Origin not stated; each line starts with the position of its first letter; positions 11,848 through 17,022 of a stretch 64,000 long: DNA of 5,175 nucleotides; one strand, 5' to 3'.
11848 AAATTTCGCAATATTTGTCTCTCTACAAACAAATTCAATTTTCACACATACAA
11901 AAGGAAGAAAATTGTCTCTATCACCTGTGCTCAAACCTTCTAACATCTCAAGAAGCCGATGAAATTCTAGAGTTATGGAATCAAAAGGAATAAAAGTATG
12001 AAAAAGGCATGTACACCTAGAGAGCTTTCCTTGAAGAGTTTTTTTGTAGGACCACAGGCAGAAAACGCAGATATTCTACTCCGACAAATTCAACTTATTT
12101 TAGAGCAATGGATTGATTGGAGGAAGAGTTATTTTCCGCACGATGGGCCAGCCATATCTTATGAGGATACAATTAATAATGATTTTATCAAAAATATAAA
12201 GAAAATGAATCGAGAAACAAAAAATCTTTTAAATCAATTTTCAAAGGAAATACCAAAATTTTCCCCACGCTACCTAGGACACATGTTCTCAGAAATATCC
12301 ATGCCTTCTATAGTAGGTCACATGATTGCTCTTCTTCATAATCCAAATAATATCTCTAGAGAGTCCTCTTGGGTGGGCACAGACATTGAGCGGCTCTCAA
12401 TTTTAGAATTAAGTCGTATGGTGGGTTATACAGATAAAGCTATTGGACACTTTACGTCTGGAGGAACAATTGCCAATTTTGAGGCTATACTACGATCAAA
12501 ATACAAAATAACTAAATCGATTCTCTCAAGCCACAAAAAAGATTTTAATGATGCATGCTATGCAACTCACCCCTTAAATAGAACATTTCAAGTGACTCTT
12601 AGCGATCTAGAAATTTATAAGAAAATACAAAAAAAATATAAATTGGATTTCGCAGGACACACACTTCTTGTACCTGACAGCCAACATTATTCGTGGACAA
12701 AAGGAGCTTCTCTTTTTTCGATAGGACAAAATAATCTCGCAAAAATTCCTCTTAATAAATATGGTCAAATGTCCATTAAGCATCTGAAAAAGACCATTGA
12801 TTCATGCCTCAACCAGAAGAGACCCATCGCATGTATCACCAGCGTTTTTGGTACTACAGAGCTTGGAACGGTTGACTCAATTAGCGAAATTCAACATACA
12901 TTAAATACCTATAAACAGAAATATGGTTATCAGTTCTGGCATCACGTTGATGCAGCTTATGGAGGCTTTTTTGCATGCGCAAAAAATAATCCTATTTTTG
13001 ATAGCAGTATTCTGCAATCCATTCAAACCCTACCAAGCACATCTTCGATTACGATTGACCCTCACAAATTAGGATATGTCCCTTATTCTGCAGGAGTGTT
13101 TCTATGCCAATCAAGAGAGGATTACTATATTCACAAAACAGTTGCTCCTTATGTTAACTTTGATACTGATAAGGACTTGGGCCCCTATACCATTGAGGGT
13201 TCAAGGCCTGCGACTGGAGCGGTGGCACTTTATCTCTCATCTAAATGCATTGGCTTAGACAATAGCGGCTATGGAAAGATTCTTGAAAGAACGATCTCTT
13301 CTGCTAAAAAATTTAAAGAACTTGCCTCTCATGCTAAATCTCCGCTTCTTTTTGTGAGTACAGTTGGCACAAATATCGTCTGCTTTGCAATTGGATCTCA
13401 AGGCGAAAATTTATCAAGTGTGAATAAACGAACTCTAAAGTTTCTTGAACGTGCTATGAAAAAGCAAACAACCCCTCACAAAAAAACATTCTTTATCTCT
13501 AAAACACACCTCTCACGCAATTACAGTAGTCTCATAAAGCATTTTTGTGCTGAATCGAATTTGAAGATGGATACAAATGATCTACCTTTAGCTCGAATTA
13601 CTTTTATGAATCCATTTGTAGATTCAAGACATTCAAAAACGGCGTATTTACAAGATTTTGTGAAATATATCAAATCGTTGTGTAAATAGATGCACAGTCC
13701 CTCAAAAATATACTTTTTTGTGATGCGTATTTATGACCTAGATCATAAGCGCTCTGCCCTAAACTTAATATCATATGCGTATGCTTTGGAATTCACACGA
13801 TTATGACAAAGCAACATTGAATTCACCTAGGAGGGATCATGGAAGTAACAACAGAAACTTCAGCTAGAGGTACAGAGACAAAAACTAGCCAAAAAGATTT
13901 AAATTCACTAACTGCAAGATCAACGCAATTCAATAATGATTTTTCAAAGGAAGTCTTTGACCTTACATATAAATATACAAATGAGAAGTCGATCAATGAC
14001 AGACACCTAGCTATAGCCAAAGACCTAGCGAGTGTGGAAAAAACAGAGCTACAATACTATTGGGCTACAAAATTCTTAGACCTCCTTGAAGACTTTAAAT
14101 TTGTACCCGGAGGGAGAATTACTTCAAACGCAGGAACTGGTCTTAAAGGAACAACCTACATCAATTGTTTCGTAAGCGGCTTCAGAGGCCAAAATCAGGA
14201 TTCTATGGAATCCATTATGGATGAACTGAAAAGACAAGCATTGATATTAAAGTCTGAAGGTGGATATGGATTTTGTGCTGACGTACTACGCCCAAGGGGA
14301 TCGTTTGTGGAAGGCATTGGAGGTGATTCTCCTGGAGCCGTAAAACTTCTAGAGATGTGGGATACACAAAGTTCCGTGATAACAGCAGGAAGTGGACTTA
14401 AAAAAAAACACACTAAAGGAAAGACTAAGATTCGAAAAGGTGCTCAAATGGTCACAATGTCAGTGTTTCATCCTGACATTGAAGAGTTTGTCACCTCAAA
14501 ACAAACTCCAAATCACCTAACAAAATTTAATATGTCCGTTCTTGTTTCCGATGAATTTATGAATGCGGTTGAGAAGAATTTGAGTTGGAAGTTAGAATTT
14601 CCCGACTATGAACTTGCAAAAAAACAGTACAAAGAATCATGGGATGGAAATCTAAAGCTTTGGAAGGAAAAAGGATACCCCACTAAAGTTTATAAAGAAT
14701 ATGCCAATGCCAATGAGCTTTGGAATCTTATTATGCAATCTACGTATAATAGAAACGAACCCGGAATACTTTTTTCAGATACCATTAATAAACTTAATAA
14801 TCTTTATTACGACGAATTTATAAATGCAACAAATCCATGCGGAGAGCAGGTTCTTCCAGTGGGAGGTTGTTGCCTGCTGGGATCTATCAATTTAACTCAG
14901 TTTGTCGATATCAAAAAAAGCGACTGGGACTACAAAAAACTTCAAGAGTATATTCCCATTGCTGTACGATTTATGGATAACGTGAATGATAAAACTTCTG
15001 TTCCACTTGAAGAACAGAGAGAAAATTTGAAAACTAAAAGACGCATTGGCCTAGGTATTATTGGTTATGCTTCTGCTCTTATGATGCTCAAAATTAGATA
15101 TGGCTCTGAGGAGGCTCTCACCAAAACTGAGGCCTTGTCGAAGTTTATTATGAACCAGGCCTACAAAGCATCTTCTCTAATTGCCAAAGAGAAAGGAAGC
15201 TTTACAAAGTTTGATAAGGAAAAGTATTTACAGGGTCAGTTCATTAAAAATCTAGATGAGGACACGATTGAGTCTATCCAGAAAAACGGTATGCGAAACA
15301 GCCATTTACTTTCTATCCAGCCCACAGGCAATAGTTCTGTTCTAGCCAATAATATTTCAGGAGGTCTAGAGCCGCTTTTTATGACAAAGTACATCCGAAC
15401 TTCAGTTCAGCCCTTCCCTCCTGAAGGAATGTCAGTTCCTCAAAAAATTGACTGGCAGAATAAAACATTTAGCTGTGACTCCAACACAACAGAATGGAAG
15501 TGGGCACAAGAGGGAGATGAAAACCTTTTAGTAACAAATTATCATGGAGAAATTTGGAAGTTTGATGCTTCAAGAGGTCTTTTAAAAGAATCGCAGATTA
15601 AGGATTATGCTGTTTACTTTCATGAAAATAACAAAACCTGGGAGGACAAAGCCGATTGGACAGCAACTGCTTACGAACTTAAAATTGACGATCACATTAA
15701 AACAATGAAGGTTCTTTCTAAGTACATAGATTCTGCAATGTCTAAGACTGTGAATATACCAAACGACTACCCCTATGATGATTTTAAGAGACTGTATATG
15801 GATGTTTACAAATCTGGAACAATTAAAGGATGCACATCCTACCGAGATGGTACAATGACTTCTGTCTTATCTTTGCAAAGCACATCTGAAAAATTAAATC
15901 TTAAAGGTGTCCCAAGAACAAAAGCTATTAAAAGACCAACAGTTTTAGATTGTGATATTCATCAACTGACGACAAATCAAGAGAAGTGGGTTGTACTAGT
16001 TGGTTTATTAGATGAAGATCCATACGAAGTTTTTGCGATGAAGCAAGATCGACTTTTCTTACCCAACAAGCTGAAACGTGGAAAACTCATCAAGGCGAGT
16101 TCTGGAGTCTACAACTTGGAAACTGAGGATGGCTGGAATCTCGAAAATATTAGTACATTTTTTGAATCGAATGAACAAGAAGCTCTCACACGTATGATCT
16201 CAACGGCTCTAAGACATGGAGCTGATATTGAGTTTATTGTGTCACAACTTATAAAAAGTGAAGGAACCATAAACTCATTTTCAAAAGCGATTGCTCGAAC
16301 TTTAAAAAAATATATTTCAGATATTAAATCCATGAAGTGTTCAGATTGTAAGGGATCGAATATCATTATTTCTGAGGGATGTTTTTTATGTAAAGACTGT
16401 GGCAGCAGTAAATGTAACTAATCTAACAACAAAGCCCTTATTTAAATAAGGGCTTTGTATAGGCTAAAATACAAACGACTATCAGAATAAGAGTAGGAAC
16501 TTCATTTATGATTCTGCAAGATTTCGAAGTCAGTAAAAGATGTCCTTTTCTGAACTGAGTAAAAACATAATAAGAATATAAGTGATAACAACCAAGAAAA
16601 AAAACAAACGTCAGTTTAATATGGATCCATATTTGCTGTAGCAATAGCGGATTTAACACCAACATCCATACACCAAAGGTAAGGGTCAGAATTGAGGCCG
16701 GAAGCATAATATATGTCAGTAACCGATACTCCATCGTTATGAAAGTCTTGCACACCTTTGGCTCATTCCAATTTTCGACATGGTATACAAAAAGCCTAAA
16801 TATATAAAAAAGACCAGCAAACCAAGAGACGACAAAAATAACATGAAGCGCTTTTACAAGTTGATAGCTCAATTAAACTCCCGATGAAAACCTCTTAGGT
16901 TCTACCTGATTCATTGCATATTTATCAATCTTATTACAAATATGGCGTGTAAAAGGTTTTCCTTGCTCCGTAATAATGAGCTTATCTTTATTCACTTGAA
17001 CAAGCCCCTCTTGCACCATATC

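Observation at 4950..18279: A four-site Crp/Fnr-type regulon motif (ATGAy-N4-rTCAT) linking nirK, nor, nrdJ and hemN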

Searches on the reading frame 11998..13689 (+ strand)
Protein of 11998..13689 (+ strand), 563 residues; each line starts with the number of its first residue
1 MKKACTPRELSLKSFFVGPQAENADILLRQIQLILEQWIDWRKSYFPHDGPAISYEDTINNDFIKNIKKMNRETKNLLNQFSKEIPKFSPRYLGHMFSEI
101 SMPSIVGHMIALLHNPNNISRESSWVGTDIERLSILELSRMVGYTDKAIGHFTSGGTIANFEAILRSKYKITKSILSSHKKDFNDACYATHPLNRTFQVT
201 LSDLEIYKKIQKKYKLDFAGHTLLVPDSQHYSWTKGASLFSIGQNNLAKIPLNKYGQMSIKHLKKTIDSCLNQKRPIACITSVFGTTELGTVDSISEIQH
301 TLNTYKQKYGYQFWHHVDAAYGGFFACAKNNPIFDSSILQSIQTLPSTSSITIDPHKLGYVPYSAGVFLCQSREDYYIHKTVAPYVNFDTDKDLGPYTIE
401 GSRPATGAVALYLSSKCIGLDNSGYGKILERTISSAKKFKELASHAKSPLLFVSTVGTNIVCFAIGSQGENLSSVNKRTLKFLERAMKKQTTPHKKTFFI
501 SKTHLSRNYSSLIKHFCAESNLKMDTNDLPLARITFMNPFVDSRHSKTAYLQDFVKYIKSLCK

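Call 9: search_protein_families(library=pfam, proteins=[window:11998-13689:+])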
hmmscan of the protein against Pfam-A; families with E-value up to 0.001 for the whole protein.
window:11998-13689:+ (563 aa): 1 family
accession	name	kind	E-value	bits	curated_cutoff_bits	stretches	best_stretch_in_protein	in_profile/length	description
PF00282.25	Pyridoxal_deC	-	2.6e-32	112.5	27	2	227-464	152-373/375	Pyridoxal-dependent decarboxylase conserved domain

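Call 31: search_protein_families(library=ncbifam, proteins=[window:11998-13689:+], max_evalue=0.001)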
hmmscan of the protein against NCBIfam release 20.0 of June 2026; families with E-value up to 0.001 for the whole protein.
window:11998-13689:+ (563 aa): 6 families
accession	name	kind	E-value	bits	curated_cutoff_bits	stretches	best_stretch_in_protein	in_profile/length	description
TIGR03811.1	tyr_de_CO2_Ent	equivalog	3.7e-66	223.8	905.3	2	10-324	2-325/608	tyrosine decarboxylase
TIGR03799.1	NOD_PanD_pyr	equivalog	2.8e-36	125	606.1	1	217-446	206-419/522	pyridoxal-dependent aspartate 1-decarboxylase PanP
TIGR03812.1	tyr_de_CO2_Arch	equivalog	2.5e-31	108.9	299.4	1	206-464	95-325/375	tyrosine decarboxylase MfnA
NF052646.1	DABADecarRhbB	equivalog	5.2e-26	91.3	900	1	223-436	189-390/491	L-2,4-diaminobutyrate decarboxylase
NF002748.0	PRK02769.1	equivalog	4e-17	62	305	1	219-420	109-289/382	histidine decarboxylase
TIGR01788.1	Glu-decarb-GAD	equivalog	6.2e-15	54.8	380.4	1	225-467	143-366/431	glutamate decarboxylase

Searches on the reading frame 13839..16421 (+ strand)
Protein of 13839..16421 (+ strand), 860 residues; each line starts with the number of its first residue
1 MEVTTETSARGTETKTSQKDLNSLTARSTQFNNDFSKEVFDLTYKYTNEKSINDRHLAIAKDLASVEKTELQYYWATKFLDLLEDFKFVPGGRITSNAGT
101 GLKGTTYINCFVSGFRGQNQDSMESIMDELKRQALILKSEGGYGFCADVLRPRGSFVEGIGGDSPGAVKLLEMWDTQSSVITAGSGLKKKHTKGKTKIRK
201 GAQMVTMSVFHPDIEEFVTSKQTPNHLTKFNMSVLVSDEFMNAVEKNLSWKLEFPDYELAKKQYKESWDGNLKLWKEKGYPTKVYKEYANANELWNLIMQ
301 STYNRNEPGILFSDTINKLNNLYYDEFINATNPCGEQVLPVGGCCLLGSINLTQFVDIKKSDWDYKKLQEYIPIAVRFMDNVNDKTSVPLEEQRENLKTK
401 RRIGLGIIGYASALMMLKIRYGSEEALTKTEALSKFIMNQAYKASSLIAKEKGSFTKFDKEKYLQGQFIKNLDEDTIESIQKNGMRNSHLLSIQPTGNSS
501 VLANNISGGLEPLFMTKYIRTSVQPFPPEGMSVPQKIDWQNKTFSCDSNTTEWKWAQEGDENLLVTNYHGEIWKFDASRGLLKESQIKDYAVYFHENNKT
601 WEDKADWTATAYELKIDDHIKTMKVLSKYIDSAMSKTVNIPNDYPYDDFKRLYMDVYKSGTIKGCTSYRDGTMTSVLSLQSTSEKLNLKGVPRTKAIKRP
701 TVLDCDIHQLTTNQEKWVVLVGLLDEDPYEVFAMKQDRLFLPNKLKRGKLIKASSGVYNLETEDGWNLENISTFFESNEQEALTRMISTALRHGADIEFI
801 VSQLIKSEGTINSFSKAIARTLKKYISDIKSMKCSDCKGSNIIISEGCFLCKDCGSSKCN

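Call 10: search_protein_families(library=pfam, proteins=[window:13839-16421:+])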
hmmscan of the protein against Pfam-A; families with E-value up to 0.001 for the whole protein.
window:13839-16421:+ (860 aa): 3 families
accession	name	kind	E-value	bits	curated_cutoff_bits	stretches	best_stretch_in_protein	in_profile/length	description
PF02867.20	Ribonuc_red_lgC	-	1.1e-106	357.9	23.9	1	110-666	3-521/523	Ribonucleotide reductase, barrel domain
PF12637.14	TSCPD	-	3.5e-08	34.1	22.8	1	762-825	20-87/88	TSCPD domain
PF00317.26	Ribonuc_red_lgN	-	3.4e-07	30.7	28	1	35-101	6-75/77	Ribonucleotide reductase, all-alpha domain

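Call 31: search_protein_families(library=ncbifam, proteins=[window:13839-16421:+], max_evalue=0.001)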
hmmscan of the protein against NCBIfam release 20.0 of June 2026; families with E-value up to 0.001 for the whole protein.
window:13839-16421:+ (860 aa): 21 families
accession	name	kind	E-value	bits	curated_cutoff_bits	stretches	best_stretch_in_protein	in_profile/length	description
TIGR02504.1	NrdJ_Z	equivalog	9.1e-138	460.5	399.95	1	50-674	20-602/606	adenosylcobalamin-dependent ribonucleoside-diphosphate reductase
NF006417.0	PRK08665.1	equivalog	1.3e-114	384.1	961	2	59-522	48-453/759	vitamin B12-dependent ribonucleotide reductase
NF005991.0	PRK08115.1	equivalog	8.3e-101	338.3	854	3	223-521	362-675/858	vitamin B12-dependent ribonucleotide reductase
NF005401.0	PRK06948.1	subfamily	1.7e-83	281.3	906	2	33-516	14-481/604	ribonucleotide reductase-like protein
NF005010.0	PRK06406.1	subfamily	1.4e-78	265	1125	2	37-522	182-606/771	vitamin B12-dependent ribonucleotide reductase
TIGR02506.1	NrdE_NrdA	equivalog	7.7e-76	255.9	341.05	1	51-522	24-501/616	ribonucleoside-diphosphate reductase subunit alpha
NF005122.0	PRK06556.1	equivalog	6.9e-54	182.9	859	2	110-485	161-516/960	vitamin B12-dependent ribonucleotide reductase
NF006577.0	PRK09102.1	equivalog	4.3e-47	160.7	620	1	16-520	9-455/604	ribonucleoside-diphosphate reductase subunit alpha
NF005483.0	PRK07088.1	equivalog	1.7e-44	152.1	1214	2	345-520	496-668/764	ribonucleoside-diphosphate reductase subunit alpha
NF006207.0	PRK08332.1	equivalog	7.1e-43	146.2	2400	3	331-520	1239-1440/1684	vitamin B12-dependent ribonucleotide reductase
NF009029.0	PRK12365.1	equivalog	3.4e-42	144.5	1350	1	59-467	409-806/1046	ribonucleoside-diphosphate reductase subunit alpha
NF006279.0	PRK08447.1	equivalog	7.6e-42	143.6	1082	2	55-336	165-428/789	ribonucleoside-diphosphate reductase subunit alpha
NF005544.0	PRK07207.1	equivalog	3.7e-40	137.5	965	1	75-521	341-798/965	ribonucleoside-diphosphate reductase subunit alpha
NF005736.0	PRK07562.1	equivalog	8.5e-40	136.2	1737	3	231-472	398-614/1222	vitamin B12-dependent ribonucleotide reductase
NF005101.0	PRK06539.1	equivalog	6.6e-36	123.6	988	1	75-521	194-649/822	ribonucleoside-diphosphate reductase subunit alpha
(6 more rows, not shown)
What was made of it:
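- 13839..16421 (+): nrdJ, class II (adenosylcobalamin) ribonucleotide reductase. calls 10, 31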

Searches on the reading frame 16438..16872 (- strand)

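Call 10: search_protein_families(library=pfam, proteins=[window:16438-16872:-])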
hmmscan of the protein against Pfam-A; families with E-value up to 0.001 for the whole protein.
window:16438-16872:- (144 aa): 2 families
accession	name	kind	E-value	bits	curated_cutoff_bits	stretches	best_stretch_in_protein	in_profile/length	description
PF03653.18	UPF0093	-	8.8e-41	140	34.2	1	2-141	4-145/146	Uncharacterised protein family (UPF0093)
PF05425.18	CopD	-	0.00057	20.7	32.1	1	55-137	10-102/105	Copper resistance protein D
